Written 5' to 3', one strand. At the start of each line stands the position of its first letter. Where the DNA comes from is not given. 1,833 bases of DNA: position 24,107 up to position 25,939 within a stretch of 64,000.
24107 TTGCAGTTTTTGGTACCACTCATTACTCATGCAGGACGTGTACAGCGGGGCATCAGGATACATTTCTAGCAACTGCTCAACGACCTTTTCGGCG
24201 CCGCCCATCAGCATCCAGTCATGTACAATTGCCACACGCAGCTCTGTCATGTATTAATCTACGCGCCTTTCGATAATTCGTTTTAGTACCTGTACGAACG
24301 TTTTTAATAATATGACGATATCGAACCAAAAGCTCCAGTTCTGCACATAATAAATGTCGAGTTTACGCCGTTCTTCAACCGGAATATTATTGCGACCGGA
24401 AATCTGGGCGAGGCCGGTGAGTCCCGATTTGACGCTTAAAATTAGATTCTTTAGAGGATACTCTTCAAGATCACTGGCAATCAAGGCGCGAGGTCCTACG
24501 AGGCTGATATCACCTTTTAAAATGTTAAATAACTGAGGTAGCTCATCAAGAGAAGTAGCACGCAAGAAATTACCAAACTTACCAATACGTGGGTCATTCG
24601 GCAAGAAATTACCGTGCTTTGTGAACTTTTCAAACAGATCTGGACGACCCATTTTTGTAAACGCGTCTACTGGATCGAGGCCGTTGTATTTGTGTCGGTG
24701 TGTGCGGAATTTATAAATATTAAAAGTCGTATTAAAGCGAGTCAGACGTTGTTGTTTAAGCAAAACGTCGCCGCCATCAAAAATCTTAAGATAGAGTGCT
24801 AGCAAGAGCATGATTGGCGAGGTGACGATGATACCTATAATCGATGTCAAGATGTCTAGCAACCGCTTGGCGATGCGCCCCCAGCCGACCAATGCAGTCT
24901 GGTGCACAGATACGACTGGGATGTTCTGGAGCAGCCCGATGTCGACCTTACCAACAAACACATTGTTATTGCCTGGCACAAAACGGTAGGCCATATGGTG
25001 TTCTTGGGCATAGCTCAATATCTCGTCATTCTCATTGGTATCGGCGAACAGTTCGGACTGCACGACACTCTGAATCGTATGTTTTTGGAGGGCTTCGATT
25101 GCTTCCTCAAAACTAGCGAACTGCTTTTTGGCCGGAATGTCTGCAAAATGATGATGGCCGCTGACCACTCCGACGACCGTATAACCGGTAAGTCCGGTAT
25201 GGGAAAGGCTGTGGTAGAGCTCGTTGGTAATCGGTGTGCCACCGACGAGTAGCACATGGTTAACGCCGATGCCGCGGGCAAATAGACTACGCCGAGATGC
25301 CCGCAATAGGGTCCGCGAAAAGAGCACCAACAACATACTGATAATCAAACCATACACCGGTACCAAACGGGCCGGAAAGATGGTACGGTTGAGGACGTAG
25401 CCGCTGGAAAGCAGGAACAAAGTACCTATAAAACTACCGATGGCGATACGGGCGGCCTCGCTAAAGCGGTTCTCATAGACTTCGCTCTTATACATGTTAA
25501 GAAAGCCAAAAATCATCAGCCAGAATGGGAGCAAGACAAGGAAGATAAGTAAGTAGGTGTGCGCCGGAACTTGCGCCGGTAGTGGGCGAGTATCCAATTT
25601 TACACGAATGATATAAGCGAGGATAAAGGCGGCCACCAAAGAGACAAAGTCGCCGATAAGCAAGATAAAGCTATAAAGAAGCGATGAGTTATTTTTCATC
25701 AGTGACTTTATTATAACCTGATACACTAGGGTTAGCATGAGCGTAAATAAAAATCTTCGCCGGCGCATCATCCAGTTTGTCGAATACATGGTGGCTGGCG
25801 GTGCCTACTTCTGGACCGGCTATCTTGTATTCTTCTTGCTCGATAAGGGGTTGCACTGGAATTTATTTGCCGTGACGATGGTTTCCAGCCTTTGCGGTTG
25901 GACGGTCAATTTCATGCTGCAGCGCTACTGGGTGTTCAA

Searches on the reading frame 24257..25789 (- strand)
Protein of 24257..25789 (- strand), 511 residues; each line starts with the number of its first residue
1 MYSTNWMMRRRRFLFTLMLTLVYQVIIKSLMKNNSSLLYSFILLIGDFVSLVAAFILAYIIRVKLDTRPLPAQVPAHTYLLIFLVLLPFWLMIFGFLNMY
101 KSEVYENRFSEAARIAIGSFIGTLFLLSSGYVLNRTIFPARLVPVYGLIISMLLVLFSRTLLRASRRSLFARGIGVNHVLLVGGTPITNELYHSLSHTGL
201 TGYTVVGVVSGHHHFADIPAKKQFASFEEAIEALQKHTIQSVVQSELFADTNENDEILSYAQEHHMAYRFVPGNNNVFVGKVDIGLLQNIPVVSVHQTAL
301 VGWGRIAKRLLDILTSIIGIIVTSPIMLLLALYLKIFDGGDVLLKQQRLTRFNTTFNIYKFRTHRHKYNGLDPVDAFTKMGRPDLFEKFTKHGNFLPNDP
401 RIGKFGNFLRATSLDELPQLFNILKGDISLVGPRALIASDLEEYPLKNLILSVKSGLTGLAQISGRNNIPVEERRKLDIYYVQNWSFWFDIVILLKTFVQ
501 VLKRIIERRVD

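Call 60: search_protein_families(library=pfam, proteins=[window:24257-25789:-], max_evalue=0.00001)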
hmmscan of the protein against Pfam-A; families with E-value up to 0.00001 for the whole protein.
window:24257-25789:- (511 aa): 2 families
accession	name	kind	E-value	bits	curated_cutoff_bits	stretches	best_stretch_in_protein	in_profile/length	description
PF02397.22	Bac_transf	-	1.1e-55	188.4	27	1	308-503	1-179/179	Bacterial sugar transferase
PF13727.12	CoA_binding_3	-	5.2e-07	30.3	25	1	97-243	3-146/175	CoA-binding domain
